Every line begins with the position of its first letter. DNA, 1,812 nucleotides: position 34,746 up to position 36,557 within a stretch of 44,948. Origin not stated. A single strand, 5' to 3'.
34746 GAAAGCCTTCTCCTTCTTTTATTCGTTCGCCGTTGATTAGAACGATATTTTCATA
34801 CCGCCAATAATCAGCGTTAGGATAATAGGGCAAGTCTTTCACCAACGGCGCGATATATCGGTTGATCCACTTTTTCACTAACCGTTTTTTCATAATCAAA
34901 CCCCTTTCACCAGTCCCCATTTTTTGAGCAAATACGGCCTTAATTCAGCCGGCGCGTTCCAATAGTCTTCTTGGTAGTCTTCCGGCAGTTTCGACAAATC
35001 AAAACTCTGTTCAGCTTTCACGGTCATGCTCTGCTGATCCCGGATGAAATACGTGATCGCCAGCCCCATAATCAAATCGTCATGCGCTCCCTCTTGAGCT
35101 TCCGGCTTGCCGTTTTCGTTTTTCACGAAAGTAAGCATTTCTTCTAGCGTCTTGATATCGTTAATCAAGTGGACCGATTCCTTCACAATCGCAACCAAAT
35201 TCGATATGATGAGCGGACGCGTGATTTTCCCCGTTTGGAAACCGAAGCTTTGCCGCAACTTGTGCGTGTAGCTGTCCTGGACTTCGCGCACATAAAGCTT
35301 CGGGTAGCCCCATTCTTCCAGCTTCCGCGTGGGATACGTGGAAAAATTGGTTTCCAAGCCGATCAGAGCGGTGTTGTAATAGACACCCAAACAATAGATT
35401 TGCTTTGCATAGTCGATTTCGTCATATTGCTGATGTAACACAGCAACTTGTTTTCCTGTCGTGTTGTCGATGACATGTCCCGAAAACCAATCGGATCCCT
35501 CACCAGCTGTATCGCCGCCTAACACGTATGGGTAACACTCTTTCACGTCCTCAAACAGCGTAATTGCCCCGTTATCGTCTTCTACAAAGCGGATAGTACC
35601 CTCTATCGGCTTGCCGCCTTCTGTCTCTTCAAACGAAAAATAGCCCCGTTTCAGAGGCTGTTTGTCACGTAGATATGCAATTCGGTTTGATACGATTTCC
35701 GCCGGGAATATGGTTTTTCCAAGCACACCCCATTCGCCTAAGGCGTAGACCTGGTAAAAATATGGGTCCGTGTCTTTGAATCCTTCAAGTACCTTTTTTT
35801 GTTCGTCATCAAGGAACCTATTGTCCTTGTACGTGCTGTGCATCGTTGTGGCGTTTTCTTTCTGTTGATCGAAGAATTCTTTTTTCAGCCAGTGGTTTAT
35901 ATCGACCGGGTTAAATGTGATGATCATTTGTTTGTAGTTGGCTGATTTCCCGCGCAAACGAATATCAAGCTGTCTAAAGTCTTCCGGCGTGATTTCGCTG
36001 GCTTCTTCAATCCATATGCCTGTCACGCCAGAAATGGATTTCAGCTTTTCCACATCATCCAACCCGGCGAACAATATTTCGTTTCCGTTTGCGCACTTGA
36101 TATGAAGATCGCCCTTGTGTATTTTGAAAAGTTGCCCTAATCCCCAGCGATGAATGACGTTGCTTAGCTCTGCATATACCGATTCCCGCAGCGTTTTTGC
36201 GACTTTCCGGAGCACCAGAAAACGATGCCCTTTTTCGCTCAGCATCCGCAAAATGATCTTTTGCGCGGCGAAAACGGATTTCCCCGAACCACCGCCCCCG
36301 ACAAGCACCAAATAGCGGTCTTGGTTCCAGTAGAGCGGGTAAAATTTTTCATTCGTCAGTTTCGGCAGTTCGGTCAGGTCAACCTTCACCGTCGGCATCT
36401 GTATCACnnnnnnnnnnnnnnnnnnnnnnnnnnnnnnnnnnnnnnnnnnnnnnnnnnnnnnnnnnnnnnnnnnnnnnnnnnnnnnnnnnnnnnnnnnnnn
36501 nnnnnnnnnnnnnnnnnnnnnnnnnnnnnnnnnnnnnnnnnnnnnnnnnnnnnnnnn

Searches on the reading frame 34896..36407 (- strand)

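Call 12: search_protein_families(library=pfam, proteins=[window:34896-36407:-], max_evalue=0.001)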
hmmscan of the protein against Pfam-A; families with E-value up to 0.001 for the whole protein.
window:34896-36407:- (503 aa): 1 family
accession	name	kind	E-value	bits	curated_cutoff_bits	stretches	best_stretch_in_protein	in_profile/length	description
PF04466.19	Terminase_3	-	1.3e-55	188.5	23.2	1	31-225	3-201/201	Phage terminase large subunit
